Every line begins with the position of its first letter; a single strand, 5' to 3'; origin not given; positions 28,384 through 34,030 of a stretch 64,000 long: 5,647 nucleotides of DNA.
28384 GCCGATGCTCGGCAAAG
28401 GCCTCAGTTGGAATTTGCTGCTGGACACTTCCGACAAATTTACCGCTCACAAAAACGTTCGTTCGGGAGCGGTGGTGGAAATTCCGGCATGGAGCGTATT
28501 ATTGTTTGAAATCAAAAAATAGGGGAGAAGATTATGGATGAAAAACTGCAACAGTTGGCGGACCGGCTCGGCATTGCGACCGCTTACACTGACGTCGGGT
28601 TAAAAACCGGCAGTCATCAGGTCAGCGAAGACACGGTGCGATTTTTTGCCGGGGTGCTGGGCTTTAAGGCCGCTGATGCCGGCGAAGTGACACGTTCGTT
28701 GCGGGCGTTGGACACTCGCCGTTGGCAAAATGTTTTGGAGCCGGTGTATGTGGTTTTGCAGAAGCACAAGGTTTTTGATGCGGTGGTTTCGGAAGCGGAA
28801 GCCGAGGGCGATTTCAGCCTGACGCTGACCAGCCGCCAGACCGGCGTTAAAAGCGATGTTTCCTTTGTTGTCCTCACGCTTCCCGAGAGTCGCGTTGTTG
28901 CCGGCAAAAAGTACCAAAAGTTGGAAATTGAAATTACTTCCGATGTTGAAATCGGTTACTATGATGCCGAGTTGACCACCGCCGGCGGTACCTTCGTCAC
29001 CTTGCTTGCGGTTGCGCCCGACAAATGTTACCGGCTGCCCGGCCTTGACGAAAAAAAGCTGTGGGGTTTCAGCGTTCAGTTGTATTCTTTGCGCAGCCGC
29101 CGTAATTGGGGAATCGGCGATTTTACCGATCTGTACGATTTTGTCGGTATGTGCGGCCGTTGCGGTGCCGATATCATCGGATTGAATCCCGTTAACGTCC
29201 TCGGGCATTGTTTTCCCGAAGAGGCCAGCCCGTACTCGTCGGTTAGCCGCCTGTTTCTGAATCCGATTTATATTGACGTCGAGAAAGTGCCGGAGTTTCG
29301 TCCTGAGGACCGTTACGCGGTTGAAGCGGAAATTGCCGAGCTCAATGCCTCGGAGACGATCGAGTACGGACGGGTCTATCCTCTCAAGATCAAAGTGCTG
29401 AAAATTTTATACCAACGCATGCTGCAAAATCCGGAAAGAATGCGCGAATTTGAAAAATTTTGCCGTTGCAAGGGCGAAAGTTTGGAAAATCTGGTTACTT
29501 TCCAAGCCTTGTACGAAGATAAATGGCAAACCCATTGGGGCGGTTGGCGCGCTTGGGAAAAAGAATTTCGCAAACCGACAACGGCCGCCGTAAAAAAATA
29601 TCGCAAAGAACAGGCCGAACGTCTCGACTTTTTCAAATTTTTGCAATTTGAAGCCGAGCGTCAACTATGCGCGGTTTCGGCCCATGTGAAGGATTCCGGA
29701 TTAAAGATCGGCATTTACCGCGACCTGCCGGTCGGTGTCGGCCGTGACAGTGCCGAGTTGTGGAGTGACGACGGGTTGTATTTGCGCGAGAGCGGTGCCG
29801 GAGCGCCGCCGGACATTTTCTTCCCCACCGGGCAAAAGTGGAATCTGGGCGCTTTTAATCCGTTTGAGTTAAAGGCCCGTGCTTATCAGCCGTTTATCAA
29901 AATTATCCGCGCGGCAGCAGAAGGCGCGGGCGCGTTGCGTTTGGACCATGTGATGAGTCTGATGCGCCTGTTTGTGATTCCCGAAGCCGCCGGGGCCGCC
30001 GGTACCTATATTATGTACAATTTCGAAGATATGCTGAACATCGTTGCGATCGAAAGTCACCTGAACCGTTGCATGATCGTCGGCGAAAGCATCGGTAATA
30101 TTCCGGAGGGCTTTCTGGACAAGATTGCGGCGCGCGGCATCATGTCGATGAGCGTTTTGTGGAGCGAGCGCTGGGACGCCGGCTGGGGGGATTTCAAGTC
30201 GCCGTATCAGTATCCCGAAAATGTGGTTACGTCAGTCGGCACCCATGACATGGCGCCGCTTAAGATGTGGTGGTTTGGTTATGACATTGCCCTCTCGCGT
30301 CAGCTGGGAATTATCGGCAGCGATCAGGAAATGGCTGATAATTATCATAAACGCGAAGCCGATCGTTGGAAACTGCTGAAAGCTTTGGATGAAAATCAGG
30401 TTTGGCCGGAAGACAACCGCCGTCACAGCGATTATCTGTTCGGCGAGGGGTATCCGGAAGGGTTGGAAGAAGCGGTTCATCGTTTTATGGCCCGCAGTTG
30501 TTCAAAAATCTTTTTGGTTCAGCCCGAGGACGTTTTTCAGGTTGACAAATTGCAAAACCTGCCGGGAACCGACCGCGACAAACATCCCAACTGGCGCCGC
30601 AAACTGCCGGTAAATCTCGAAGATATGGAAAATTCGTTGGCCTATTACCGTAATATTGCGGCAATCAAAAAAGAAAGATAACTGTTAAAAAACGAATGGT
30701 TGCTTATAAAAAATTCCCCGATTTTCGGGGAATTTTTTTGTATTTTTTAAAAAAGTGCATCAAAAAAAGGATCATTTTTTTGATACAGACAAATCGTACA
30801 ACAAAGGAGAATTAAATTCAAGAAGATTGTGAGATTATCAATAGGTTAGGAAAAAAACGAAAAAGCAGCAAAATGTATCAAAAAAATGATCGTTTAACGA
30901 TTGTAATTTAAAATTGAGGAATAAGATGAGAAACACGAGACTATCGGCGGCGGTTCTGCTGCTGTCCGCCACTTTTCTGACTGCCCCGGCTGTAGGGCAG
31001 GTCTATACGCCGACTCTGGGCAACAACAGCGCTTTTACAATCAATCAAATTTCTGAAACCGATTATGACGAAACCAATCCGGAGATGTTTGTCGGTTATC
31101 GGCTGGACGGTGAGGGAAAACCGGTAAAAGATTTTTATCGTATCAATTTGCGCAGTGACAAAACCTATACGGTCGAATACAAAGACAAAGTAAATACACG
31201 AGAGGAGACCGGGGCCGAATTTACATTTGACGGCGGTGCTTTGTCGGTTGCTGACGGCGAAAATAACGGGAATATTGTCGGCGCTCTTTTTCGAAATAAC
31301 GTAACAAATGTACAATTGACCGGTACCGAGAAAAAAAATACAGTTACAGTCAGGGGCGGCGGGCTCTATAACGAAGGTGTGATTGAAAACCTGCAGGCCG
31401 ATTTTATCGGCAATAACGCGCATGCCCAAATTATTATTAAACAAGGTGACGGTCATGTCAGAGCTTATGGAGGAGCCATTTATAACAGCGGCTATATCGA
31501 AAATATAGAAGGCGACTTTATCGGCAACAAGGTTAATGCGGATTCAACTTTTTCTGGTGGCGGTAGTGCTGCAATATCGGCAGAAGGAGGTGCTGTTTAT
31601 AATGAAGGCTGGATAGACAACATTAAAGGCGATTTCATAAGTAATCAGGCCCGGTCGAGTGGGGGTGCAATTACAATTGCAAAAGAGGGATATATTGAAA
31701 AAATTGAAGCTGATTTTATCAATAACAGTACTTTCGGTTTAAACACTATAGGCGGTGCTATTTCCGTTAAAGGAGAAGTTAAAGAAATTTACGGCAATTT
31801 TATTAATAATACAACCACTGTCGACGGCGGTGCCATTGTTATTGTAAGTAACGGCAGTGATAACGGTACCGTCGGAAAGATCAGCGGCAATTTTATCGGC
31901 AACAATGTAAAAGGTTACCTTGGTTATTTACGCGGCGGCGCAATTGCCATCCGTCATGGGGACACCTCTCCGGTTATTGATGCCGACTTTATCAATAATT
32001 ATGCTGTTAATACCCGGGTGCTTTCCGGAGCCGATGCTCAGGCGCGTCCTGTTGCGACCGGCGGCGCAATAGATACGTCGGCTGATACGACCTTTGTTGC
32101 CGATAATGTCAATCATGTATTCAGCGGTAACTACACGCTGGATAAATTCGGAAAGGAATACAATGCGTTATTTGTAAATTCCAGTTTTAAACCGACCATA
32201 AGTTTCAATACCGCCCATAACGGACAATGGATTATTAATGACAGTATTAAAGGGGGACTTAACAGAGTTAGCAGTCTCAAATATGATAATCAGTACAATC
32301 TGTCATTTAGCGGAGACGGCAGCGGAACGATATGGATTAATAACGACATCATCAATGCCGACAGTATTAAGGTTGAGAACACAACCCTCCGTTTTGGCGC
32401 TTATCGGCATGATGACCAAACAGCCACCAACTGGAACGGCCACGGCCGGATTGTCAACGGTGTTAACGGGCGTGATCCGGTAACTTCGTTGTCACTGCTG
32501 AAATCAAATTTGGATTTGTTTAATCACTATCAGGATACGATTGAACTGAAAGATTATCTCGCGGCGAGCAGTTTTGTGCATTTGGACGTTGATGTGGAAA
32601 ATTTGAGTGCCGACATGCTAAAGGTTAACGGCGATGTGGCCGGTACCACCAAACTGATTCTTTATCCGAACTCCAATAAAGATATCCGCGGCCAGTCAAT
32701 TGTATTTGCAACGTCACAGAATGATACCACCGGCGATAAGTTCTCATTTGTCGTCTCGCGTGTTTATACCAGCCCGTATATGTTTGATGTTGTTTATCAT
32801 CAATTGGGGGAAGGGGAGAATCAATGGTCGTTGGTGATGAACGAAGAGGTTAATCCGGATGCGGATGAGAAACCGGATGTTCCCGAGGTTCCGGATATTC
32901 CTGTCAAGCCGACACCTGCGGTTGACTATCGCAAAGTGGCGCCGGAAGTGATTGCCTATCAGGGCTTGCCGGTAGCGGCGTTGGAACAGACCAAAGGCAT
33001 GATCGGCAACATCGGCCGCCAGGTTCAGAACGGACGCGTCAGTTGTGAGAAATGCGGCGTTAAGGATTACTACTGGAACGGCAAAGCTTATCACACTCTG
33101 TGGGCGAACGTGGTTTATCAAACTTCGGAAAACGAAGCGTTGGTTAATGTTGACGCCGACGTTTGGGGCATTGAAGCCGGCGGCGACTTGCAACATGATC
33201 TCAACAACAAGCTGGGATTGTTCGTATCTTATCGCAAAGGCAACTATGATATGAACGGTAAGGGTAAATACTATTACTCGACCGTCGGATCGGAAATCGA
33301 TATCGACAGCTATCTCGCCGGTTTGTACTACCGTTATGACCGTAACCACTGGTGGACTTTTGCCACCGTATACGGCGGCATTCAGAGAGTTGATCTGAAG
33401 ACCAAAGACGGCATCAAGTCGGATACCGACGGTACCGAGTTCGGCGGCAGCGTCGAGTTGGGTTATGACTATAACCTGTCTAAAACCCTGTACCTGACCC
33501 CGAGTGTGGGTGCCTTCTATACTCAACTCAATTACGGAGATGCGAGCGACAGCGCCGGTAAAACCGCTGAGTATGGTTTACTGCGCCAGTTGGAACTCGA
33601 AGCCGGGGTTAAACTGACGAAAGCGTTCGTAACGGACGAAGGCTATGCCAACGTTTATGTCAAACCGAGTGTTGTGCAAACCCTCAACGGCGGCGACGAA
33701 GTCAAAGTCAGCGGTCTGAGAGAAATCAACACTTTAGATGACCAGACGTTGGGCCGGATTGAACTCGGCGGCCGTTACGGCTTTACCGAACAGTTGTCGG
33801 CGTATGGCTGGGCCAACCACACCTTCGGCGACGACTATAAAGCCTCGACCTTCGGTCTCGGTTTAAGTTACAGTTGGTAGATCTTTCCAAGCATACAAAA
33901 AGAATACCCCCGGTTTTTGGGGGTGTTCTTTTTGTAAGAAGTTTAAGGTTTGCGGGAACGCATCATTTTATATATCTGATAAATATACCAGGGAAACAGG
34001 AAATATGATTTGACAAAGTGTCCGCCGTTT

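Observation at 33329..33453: Near-identical 125-bp patch between autotransporter paralogues 2 and 3 amid ~80-90% identical flanks, plus identical signal-peptide block: gene conversion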

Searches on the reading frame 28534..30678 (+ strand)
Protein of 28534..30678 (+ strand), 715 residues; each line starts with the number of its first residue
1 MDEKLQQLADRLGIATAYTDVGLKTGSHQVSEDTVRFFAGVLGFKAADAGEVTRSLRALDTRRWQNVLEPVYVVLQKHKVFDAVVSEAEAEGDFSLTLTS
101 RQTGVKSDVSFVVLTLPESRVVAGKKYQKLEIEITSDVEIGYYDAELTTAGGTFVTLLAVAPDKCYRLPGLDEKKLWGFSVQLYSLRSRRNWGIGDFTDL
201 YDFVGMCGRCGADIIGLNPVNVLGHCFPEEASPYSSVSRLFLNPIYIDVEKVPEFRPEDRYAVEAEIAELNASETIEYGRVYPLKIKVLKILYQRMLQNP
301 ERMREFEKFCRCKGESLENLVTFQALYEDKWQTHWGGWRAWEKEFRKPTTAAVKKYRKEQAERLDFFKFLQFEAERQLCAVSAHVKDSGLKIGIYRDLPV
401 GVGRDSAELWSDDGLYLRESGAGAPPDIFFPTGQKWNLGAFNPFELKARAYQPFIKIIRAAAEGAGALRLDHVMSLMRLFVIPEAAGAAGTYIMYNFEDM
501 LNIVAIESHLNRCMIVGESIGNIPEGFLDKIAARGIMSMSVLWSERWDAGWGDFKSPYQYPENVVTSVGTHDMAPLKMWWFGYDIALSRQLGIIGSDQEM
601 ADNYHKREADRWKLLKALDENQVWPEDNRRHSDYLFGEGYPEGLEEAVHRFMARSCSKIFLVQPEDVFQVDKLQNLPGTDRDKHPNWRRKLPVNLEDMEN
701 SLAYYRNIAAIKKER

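Call 28: search_protein_families(library=pfam, proteins=[window:28534-30678:+], max_evalue=0.00001)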
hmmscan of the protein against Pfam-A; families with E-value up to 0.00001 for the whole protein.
window:28534-30678:+ (715 aa): 1 family
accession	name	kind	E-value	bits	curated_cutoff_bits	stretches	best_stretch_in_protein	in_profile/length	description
PF02446.23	Glyco_hydro_77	-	2.1e-110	370.2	25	1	181-692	1-460/465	4-alpha-glucanotransferase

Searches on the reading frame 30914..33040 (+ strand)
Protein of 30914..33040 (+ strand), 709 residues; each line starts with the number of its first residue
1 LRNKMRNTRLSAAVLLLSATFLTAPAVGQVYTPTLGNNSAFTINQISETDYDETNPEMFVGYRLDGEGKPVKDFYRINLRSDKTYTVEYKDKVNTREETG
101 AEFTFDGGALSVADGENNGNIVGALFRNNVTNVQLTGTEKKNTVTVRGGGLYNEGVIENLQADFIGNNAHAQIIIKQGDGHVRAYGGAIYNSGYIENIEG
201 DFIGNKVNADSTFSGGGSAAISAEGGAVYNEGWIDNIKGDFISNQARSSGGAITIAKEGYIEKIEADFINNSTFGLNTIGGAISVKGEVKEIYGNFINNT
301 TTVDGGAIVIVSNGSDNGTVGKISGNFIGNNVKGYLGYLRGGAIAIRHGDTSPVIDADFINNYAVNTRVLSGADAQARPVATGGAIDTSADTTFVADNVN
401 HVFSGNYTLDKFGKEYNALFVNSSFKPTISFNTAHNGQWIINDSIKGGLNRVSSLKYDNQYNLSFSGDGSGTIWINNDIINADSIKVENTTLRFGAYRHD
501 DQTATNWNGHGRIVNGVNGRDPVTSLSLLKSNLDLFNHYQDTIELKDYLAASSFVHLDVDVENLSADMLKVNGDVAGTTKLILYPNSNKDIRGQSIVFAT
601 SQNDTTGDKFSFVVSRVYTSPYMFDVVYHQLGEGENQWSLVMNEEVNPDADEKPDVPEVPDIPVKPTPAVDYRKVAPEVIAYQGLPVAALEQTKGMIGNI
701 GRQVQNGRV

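Call 39: find_homologous_proteins(query=window:30914-33040:+, max_evalue=1e-20)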
Query window:30914-33040:+ (709 aa): 611 proteins with E <= 1e-20 among 8000 candidates; the best 120 are listed.
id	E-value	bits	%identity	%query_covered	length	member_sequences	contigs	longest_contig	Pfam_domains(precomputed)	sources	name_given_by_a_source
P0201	0.0e+0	1567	100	99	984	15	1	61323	PF03797.26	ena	-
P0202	0.0e+0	1255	81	99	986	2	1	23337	PF03797.26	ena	-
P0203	2.3e-125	438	43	85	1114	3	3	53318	PF03797.26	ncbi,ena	-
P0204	8.3e-125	436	40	95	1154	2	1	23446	PF03797.26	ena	-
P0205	2.4e-124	434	45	83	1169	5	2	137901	PF03797.26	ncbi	-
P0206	1.1e-123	432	41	99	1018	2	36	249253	PF03797.26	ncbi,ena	-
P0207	1.7e-122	428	41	99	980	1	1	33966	PF03797.26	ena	-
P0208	8.0e-122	426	45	83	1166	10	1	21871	PF02415.24,PF03797.26,PF21785.4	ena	-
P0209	5.2e-121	423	40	99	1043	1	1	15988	PF03797.26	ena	-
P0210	1.9e-119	418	39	99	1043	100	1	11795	PF03797.26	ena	-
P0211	3.7e-119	417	39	99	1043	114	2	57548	PF03797.26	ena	-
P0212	5.1e-119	417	36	99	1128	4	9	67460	PF03797.26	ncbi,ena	-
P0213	1.3e-118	415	40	98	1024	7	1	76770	PF03797.26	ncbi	-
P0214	4.0e-118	414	37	99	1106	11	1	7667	PF03797.26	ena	-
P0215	7.3e-118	413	42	82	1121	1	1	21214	PF03797.26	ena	-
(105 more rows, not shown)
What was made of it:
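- Tried and rejected: Gene callers use ATG 30926, and the 984-aa product was later found as P0201 (call 39).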

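Call 40: find_encoding_contigs(protein=P0202, flank=6000, max_places=6)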
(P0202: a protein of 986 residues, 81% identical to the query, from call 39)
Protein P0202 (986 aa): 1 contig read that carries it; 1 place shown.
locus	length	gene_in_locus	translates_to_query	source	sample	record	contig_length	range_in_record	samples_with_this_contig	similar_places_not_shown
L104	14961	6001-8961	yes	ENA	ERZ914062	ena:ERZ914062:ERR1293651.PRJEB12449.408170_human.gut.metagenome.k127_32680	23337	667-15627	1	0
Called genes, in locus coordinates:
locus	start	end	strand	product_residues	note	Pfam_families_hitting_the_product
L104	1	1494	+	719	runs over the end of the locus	?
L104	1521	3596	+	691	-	PF02922:CBM_48, PF00128:Alpha-amylase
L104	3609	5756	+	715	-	PF02446:Glyco_hydro_77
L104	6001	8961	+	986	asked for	PF03797:Autotransporter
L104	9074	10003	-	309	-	PF00535:Glycos_transf_2, PF13641:Glyco_tranf_2_3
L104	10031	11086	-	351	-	PF09923:DUF2155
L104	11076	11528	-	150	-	PF02470:MlaD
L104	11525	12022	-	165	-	PF02470:MlaD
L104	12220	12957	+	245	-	PF00005:ABC_tran, PF13304:AAA_21 (weak)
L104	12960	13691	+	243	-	PF12730:ABC2_membrane_4 (weak)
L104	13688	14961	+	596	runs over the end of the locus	PF23357:DUF7088, PF09822:ABC_transp_aux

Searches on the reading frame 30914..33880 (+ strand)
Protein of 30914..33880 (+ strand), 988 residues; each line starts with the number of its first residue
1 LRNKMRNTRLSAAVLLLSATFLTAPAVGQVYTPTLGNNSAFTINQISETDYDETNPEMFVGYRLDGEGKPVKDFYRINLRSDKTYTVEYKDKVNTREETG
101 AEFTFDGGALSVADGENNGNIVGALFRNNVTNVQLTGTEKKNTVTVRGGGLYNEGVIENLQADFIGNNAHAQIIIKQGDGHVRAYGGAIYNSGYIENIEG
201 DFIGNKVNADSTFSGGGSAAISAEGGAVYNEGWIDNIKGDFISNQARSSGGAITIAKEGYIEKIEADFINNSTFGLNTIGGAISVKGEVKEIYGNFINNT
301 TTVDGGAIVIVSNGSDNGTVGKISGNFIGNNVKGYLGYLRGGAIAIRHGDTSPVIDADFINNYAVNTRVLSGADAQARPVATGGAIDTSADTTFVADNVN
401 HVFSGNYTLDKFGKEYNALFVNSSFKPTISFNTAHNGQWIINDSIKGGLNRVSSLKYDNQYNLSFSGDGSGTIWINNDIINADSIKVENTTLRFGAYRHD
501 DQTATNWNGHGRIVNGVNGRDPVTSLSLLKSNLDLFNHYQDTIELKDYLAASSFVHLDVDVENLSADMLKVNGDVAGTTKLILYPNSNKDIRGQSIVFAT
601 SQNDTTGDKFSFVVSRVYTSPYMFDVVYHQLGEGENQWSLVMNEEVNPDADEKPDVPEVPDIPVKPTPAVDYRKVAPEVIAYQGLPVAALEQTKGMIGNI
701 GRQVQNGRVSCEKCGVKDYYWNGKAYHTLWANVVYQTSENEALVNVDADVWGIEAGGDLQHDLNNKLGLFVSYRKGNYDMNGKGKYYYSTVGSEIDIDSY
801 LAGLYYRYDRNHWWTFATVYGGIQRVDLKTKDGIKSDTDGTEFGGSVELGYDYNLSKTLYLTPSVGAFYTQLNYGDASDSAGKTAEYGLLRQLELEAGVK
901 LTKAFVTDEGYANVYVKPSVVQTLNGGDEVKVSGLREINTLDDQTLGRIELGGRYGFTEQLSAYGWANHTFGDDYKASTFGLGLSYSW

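Call 7: search_protein_families(library=pfam, proteins=[window:30914-33877:+], max_evalue=0.01)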
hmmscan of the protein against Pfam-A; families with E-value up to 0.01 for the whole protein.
window:30914-33877:+ (988 aa): 1 family
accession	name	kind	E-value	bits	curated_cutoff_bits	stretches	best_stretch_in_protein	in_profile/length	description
PF03797.25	Autotransporter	-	1.3e-28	100.9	26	1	729-965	1-252/255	Autotransporter beta-domain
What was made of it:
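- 30926..33880 (+): Autotransporter paralogue P2 (984 aa from ATG 30926; the ORF tool starts at TTG 30914). Its barrel has an 'A-type' backbone. Pfam PF03797 matches residues 729-965 (call 7).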

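Call 9: find_encoding_contigs(protein=window:30914-33880:+, flank=3000, max_places=6)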
Protein window:30914-33880:+ (988 aa): no gene with exactly this product is on record in the collection.
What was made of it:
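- Tried and rejected: Exact look-up of P2 from the TTG start found nothing (call 9).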
